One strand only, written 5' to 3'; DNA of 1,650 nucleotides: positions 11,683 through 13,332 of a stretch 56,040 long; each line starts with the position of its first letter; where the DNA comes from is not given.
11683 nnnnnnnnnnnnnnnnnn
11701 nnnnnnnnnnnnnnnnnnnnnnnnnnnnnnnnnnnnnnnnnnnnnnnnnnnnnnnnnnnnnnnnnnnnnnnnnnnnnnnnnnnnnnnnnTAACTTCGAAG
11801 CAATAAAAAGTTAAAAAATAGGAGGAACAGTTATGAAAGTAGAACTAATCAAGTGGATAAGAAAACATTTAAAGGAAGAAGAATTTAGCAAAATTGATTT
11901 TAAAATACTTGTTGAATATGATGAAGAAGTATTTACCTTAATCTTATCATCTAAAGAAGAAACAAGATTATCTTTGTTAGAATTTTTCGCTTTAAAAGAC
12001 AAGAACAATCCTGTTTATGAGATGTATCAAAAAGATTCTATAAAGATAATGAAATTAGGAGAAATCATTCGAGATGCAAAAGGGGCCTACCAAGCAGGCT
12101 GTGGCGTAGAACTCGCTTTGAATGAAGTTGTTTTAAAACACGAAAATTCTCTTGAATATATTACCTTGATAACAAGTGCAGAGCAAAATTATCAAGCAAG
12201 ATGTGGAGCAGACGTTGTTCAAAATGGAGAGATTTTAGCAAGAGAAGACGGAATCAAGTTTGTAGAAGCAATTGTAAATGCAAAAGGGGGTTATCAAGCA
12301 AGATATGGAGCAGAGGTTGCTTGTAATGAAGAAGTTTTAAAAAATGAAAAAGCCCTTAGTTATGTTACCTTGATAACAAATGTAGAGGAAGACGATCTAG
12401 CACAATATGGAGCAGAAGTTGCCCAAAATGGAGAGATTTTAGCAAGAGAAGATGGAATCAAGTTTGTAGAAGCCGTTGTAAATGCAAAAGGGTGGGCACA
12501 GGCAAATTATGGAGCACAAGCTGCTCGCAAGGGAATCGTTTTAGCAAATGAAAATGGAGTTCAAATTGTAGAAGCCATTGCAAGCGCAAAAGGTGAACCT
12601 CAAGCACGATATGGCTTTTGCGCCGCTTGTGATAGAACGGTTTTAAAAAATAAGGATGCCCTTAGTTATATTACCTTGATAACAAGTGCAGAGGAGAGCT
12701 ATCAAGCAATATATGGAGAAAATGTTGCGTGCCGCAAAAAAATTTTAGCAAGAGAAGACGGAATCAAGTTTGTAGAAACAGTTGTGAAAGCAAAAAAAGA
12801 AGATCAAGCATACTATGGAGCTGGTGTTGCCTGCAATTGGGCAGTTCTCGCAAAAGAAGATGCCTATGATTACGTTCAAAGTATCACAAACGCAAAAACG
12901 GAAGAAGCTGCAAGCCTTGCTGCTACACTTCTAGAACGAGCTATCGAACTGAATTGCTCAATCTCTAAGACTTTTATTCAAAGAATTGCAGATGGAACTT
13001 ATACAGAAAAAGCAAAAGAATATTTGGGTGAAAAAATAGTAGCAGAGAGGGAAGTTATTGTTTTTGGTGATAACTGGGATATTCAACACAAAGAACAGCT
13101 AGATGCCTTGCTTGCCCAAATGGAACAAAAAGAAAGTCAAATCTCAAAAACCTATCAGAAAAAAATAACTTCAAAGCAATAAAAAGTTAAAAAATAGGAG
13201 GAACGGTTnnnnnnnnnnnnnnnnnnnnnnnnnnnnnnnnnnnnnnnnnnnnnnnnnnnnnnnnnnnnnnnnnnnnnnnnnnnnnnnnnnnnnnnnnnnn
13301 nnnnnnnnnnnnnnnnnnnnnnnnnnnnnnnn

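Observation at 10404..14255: Tandem array of three paralogous proteins built from strict 34-residue repeats, directly downstream of spo0A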

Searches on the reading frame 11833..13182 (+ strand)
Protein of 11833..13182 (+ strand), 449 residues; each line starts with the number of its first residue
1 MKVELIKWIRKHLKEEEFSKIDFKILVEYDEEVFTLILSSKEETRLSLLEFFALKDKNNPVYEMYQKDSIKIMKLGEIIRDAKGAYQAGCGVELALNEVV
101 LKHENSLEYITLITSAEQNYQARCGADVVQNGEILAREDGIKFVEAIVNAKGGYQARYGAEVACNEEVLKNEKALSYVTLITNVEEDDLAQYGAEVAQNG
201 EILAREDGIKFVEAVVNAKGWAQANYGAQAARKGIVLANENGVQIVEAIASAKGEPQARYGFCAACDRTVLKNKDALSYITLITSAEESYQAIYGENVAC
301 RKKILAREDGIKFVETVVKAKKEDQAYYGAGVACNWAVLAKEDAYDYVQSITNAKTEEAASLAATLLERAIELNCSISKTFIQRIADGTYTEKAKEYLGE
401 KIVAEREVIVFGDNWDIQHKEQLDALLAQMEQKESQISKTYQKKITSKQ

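Call 3: search_protein_families(library=pfam, proteins=[window:11833-13182:+], max_evalue=1)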
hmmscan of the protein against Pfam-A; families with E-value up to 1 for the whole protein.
window:11833-13182:+ (449 aa): 2 families
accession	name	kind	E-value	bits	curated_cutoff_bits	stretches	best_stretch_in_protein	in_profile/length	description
PF15886.11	CBM39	-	0.0095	16.1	25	0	267-299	63-95/107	Carbohydrate binding domain (family 32)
PF06657.18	Cep57_MT_bd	-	0.17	12.8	31.3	1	420-441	54-75/77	Centrosome microtubule-binding domain of Cep57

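Call 4: search_protein_families(library=ncbifam, proteins=[window:11833-13182:+], max_evalue=1)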
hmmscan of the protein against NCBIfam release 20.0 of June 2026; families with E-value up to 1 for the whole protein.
window:11833-13182:+ (449 aa): 3 families
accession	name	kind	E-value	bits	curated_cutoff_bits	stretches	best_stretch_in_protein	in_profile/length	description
TIGR00062.1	L27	equivalog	0.17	12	90.35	0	123-145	25-47/83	50S ribosomal protein L27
NF007985.1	PRK10713.1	equivalog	0.24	11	75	0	252-273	28-49/81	class I ribonucleotide reductase maintenance protein YfaE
TIGR01446.1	DnaD_dom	domain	0.5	10.6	24.95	0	264-283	37-56/73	DnaD domain protein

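Call 7: find_homologous_proteins(query=window:11833-13179:+, max_evalue=0.001)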
Query window:11833-13179:+ (449 aa): 1 proteins with E <= 0.001 among 8000 candidates.
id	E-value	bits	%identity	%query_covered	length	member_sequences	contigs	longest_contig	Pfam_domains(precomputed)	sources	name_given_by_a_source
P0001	4.8e-86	307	49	59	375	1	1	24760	-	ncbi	-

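Call 8: search_solved_structures(query=window:11833-13179:+, max_evalue=10, show_alignments=3)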
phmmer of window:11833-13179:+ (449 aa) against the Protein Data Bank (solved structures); distinct sequences matched with E-value up to 10: 1.
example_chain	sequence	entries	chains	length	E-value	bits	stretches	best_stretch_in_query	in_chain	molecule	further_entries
5v7q_W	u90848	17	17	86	0.21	13.6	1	121-166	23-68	50S ribosomal protein L27 | Large ribosomal subunit protein bL27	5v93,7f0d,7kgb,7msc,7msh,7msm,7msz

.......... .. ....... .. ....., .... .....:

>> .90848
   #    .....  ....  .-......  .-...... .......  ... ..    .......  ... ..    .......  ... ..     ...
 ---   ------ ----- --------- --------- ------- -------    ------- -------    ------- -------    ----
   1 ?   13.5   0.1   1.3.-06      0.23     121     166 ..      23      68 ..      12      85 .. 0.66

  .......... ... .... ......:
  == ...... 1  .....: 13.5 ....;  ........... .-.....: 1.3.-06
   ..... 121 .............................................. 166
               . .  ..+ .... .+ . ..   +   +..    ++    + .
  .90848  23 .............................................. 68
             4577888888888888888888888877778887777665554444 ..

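Call 10: find_encoding_contigs(protein=P0001, flank=10000)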
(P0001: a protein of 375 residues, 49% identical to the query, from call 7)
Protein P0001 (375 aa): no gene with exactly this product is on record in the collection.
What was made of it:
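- Tried and rejected: The look-up for P0001 found nothing on record (call 10).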

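Call 12: find_related_loci(query=A1, collection=genome_contigs, flank=10000)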
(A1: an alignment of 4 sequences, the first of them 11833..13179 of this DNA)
Query A1 (449 aa) in genome_contigs; peptide patterns used: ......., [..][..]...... (x = any residue, [..] = any of these).
303 stretches matched a pattern, but none encodes a relative of the query by tblastn (E <= 1e-3).

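Call 22: predict_structure(alignment_id=A1)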
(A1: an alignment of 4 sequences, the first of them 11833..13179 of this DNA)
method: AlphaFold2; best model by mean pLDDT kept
length: 449 residues; sequences in the alignment: 4
mean_pLDDT: 87.0   pTM: 0.80
mean pLDDT of the five models: 87.0, 86.7, 55.5, 55.3, 50.1
residues with pLDDT >= 90: 301; 70-90: 93; 50-70: 10; < 50: 45
segments of 3 or more residues with pLDDT < 50: 400-423, 430-449
pLDDT, mean of each block of 10 residues (from residue 1): 84 83 88 93 90 82 94 97 95 94 97 98 98 95 98 97 97 97 97 98 95 98 98 93 98 98 96 95 98 97 90 97 93 87 90 91 86 80 89 72 32 33 49 45 41
secondary structure, 60 per line:
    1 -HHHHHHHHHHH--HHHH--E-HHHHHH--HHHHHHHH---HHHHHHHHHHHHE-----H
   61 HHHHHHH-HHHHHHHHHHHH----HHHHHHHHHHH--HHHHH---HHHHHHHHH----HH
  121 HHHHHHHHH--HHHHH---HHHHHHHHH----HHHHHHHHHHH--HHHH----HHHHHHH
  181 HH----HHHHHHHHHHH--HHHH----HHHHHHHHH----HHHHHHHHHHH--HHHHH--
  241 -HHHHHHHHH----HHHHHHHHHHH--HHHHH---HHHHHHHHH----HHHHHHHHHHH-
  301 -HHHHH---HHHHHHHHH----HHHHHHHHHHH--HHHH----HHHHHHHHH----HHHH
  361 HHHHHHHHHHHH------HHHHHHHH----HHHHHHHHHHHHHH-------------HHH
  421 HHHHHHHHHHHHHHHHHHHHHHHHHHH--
elements in order: H2-12 H15-18 H23-28 H31-38 H42-53 H60-67 H69-80 H85-95 H98-102 H106-114 H119-129 H132-136 H140-148 H153-163 H166-169 H174-182 H187-197 H200-203 H208-216 H221-231 H234-238 H242-250 H255-265 H268-272 H276-284 H289-299 H302-306 H310-318 H323-333 H336-339 H344-352 H357-372 H379-386 H391-404 H418-447
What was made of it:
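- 11833..13182 (+): Gene B, 449 aa: N-domain, 8 x 34-aa repeats (nt 12076-12891), C-domain of 96 aa. AlphaFold2 model with pLDDT 87 and pTM 0.80, showing three helices per unit (call 22).
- On TAL effector / TALE-like: Three helices per unit (call 22).
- On mTERF / pTERF: DSSP on the model gives helices of about 9, 11 and 4-5 residues in cyclic order (call 22).
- Three helices per unit in a confident model, pLDDT 87 (call 22).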

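Call 24: fold_search(model_id=the predicted structure, library=pdb)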
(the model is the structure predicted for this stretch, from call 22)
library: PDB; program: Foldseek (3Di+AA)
matches with E <= 10: 150; with E <= 0.001: 2
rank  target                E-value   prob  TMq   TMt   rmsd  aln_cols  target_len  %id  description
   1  4ost_B                6.6e-04  0.97  0.16  0.15  26.8       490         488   11  Crystal structure of the S505C mutant of TAL effector dHax3 (released 2014-05-28)
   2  9ld1_A                9.3e-04  0.99  0.20  0.12  26.4       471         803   10  Inactivate TOD4 with TC DNA substrate (released 2025-11-19)
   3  4osr_B                1.0e-03  0.94  0.15  0.14  26.6       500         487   12  Crystal structure of the S505K mutant of TAL effector dHax3 (released 2014-05-28)
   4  8erw_A                1.1e-03  1.00  0.24  0.34  11.2       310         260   15  Precisely patterned nanofibers made from extendable protein multiplexes (released 2023-08-23)
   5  4ot3_B                1.2e-03  0.99  0.22  0.20  26.7       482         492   13  Crystal structure of the S505L mutant of TAL effector dHax3 (released 2014-05-28)
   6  4osw_A                1.3e-03  0.97  0.16  0.15  27.3       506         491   12  Crystal structure of the S505E mutant of TAL effector dHax3 (released 2014-05-28)
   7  4osw_B                1.3e-03  0.96  0.16  0.15  27.9       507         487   12  Crystal structure of the S505E mutant of TAL effector dHax3 (released 2014-05-28)
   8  4oss_B                1.5e-03  0.93  0.16  0.15  27.0       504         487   12  Crystal structure of the S505Q mutant of TAL effector dHax3 (released 2014-05-28)
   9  4oto_B                1.7e-03  0.94  0.16  0.15  26.8       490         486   13  Crystal structure of the S505W mutant of TAL effector dHax3 (released 2014-05-28)
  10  6jw5_A                1.9e-03  0.96  0.17  0.15  27.3       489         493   11  RVD Q* recognizes 5hmC through water-mediated H bonds (released 2020-04-22)
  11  6jw2_A                2.2e-03  1.00  0.23  0.21  24.2       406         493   16  Universal RVD R* accommodates 5hmC via water-mediated interactions (released 2020-04-22)
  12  4ot3_A                2.2e-03  0.87  0.14  0.13  26.5       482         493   13  Crystal structure of the S505L mutant of TAL effector dHax3 (released 2014-05-28)
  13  4osq_B                2.3e-03  0.99  0.21  0.20  27.0       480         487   13  Crystal structure of the S505R mutant of TAL effector dHax3 (released 2014-05-28)
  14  4osr_A                2.5e-03  0.96  0.17  0.16  26.9       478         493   11  Crystal structure of the S505K mutant of TAL effector dHax3 (released 2014-05-28)
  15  4osl_B                2.6e-03  0.82  0.14  0.13  25.8       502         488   10  Crystal structure of TAL effector reveals the recognition between histidine and guanine (released 2014-05-28)
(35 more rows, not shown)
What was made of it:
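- On TAL effector / TALE-like: TALEs are the top Foldseek hits (E 7e-4 to 1e-2, probability up to 1.0), but TM is 0.14-0.24 and rmsd above 20 Å (call 24).
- Closest known: TAL effectors and TALE-likes. Same: Best Foldseek PDB matches (call 24).
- The best fold matches are DNA-binding TAL effectors (call 24). The top Foldseek PDB hits are almost all TAL effectors (dHax3, AvrBs3), with probability 0.8-1.0 (call 24).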

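Call 26: find_related_loci(query=A1, collection=viral_contigs, flank=10000)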
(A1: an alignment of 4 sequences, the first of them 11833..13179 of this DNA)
Query A1 (449 aa) in viral_contigs; peptide patterns used: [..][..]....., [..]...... (x = any residue, [..] = any of these).
230 stretches matched a pattern, but none encodes a relative of the query by tblastn (E <= 1e-3).

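Call 27: find_related_loci(query=A1, collection=metagenome_contigs, flank=10000)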
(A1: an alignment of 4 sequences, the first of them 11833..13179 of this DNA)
Query A1 (449 aa) in metagenome_contigs; peptide patterns used: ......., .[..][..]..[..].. (x = any residue, [..] = any of these).
507 stretches matched a pattern, but none encodes a relative of the query by tblastn (E <= 1e-3).
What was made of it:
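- Tried and rejected: Pattern scans of GTDB genomes, IMG/VR and JGI metagenomes found no relative (calls 12, 26, 27).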

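Call 33: search_protein_representatives(alignment_id=A1)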
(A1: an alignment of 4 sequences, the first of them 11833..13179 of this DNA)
Query: 4 sequences, 406 profile positions. Proteins with E-value up to 0.001 (for the whole library): 107; up to 1e-10: 54; up to 1e-30: 13. The best 107 are listed.
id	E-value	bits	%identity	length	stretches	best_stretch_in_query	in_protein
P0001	5.3e-185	631.5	-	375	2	196-406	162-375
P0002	2.3e-46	174.9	-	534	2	76-332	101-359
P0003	8.6e-46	173.0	-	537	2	139-341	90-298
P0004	2.0e-45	171.8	-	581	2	99-343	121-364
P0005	2.2e-45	171.6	-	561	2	74-306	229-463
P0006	2.6e-44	168.1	-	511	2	112-390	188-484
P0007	9.6e-44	166.3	-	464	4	84-311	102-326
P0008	3.5e-39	151.2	-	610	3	103-276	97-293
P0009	5.1e-35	137.5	-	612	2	38-333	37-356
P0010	3.8e-33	131.4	-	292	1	17-276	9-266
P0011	9.7e-33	130.0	-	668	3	92-305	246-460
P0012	2.1e-31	125.7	-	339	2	184-315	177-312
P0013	7.4e-31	123.8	-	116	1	15-99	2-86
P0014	6.3e-30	120.8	-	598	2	15-323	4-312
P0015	2.1e-28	115.7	-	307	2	207-330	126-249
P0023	8.5e-22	94.0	-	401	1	104-349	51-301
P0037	1.1e-15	73.8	-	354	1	15-298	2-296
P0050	3.6e-12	62.3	-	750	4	272-336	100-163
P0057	4.1e-10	55.5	-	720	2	15-278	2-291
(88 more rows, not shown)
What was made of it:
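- The family is conserved across divergent genomes (call 33).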

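Call 36: search_protein_families(library=pfam, alignment_id=A3, max_evalue=0.01)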
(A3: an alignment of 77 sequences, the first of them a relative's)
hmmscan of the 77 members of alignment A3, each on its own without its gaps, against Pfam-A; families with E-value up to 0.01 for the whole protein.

A. member 1, P0002 (534 aa): 1 family
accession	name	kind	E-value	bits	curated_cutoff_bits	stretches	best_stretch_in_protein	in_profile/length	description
PF25647.1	SFV1_VP4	-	0.0072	17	27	0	148-223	14-85/137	Sulfolobus filamentous virus 1 major coat protein VP4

B. families by the number of members that match (of 77 scanned): 26 families (the first 25 are shown)
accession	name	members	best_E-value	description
PF08777.17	RRM_3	1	0.00015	RNA binding motif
PF13506.12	Glyco_transf_21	1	0.00028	Glycosyl transferase family 21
PF14842.11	FliG_N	1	0.00039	FliG N-terminal domain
PF07815.19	Abi_HHR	1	0.00073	Abl-interactor HHR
PF01582.25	TIR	1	0.00079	TIR domain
PF21174.3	Glce_b_sandwich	1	0.00091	D-glucuronyl C5-epimerase, beta-sandwich domain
PF08926.16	DUF1908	1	0.0011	Domain of unknown function (DUF1908)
PF12348.14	CLASP_N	1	0.0012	CLASP N terminal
PF01552.22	Pico_P2B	1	0.0012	Picornavirus 2B protein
PF13309.12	HTH_22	1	0.0013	HTH domain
PF02732.21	ERCC4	1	0.0014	ERCC4 domain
PF23872.1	DUF7227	1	0.0015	Domain of unknown function (DUF7227)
PF08082.16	PRO8NT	1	0.0018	PRO8NT (NUC069), PrP8 N-terminal domain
PF05277.18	DUF726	1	0.0018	Protein of unknown function (DUF726)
PF01187.23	MIF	1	0.004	Macrophage migration inhibitory factor (MIF)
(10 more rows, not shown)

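Call 37: list_cluster_members(proteins=[P0001, P0002, P0003, P0004, P0005, P0006, P0007, P0010, P0012, P0014])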
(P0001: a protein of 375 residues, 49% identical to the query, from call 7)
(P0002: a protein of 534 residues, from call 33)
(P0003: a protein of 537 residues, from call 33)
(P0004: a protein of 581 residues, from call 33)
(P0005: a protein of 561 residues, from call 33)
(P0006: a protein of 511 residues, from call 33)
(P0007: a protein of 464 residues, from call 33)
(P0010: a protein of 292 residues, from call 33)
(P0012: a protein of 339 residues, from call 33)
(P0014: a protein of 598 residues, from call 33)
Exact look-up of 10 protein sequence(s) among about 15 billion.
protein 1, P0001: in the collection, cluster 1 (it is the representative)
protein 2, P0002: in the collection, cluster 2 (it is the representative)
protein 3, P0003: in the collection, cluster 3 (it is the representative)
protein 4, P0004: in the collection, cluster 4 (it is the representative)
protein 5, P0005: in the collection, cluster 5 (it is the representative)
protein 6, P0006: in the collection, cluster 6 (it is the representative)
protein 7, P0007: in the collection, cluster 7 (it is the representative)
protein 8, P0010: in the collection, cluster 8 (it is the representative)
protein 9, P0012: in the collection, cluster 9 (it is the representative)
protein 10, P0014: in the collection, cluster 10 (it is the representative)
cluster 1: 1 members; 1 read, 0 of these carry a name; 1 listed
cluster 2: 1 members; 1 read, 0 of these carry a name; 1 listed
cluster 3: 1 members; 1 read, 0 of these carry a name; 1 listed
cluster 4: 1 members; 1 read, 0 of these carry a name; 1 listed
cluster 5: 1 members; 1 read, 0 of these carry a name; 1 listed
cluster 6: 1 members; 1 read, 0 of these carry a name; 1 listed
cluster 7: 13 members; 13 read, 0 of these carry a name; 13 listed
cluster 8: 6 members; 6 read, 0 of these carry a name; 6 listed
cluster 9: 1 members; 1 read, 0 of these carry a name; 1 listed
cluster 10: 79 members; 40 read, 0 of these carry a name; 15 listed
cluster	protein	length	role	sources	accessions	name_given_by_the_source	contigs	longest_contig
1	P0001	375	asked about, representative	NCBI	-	-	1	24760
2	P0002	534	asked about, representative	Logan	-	-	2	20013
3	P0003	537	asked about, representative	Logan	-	-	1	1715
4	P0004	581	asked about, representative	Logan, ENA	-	-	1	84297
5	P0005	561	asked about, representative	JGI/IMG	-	-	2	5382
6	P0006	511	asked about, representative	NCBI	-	-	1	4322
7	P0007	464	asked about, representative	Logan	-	-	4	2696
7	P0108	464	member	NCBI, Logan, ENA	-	-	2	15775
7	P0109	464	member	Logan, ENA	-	-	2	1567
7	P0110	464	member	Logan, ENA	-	-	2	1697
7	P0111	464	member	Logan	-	-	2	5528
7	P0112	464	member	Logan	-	-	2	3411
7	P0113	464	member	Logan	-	-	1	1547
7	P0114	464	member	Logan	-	-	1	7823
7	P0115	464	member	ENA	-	-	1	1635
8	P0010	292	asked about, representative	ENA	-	-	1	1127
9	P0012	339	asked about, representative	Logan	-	-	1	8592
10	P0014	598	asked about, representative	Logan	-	-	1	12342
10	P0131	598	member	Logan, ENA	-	-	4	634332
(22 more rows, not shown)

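Call 38: find_encoding_contigs(protein=P0004, flank=10000, max_places=3)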
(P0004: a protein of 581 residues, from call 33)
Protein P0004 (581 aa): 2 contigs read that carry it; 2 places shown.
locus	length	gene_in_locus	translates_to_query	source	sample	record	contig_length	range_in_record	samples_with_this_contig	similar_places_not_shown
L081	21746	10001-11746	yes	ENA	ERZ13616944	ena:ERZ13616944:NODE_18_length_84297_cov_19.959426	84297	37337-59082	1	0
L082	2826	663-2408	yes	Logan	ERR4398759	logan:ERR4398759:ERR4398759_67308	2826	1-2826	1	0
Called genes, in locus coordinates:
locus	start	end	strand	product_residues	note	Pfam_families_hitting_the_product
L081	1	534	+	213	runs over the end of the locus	PF21984:DnaD_N, PF07261:DnaB_2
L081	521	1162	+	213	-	PF00730:HhH-GPD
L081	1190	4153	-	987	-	PF00912:Transgly, PF00905:Transpeptidase, PF16403:Bact_surface_Ig-like (weak)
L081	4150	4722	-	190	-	PF03838:RecU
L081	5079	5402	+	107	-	PF05103:DivIVA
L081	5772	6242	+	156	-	PF12844:HTH_19, PF13413:HTH_25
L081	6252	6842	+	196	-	PF01066:CDP-OH_P_transf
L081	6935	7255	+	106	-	-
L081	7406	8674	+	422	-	PF00664:ABC_membrane, PF00005:ABC_tran, PF02463:SMC_N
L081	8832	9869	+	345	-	PF00154:RecA_N, PF08423:Rad51, PF06745:ATPase (weak), PF01637:ATPase_2 (weak), PF13479:AAA_24 (weak), PF21096:RecA_C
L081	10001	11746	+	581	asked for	-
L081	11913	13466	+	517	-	PF12072:RNase_Y_N, PF00013:KH_1, PF01966:HD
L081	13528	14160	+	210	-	-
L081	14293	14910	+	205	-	-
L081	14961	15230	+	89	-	PF18905:DUF5661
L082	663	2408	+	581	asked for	-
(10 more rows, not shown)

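Call 39: find_encoding_contigs(protein=P0131, flank=10000, max_places=3)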
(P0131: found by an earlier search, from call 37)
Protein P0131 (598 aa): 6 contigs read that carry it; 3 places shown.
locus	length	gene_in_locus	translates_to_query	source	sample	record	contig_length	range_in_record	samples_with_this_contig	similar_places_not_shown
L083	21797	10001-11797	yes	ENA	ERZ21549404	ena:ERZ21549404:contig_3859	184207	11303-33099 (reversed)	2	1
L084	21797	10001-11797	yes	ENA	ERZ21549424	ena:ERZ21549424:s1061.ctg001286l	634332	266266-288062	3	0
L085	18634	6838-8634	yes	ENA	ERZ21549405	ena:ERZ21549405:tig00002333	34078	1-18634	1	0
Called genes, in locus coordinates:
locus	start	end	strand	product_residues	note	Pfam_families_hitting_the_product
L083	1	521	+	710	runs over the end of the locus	PF03144:GTP_EFTU_D2 (faint), PF04760:IF2_N, PF00009:GTP_EFTU, PF00025:Arf (weak), PF01926:MMR_HSR1, PF22042:EF-G_D2, PF11987:IF-2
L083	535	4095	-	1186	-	PF04545:Sigma70_r4 (faint)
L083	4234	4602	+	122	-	PF02033:RBFA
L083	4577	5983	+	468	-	PF02557:VanY, PF01509:TruB_N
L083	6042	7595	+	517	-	PF13191:AAA_16 (faint), PF00004:AAA, PF07724:AAA_2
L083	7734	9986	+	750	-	-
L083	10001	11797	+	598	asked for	-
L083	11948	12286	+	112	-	-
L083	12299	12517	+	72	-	-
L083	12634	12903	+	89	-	PF00312:Ribosomal_S15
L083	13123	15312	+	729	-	PF01138:RNase_PH, PF03725:RNase_PH_C, PF03726:PNPase, PF01138:RNase_PH, PF03725:RNase_PH_C (weak), PF00575:S1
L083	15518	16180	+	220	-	PF00072:Response_reg, PF00486:Trans_reg_C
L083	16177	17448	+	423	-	PF00512:HisKA, PF02518:HATPase_c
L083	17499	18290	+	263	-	PF00106:adh_short, PF13561:adh_short_C2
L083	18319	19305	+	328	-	-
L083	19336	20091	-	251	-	PF13930:Endonuclea_NS_2, PF01223:Endonuclease_NS (faint)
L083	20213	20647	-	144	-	-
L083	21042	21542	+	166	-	PF00186:DHFR_1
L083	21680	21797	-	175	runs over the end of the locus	PF02870:Methyltransf_1N, PF01035:DNA_binding_1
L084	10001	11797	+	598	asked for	-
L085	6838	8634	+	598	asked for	-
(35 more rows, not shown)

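Call 40: find_encoding_contigs(protein=P0002, flank=8000, max_places=2)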
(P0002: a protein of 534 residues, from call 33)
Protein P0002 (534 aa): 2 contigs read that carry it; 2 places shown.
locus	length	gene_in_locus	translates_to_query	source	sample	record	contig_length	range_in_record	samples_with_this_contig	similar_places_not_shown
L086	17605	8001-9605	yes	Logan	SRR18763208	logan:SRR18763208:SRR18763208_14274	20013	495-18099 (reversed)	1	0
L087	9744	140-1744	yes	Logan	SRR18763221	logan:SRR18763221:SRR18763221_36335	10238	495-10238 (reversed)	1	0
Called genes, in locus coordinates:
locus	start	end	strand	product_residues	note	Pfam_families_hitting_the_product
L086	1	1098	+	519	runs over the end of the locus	-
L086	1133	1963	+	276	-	PF02086:MethyltransfD12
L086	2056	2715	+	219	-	-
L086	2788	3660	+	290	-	PF01136:Peptidase_U32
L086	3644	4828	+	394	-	PF01136:Peptidase_U32, PF16325:Peptidase_U32_C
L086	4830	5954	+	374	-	PF01966:HD, PF13286:HD_assoc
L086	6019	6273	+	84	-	-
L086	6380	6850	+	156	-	PF03449:GreA_GreB_N, PF01272:GreA_GreB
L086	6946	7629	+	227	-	-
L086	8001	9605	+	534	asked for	-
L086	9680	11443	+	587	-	-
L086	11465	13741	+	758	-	-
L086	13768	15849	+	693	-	-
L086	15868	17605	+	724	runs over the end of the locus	-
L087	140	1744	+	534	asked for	-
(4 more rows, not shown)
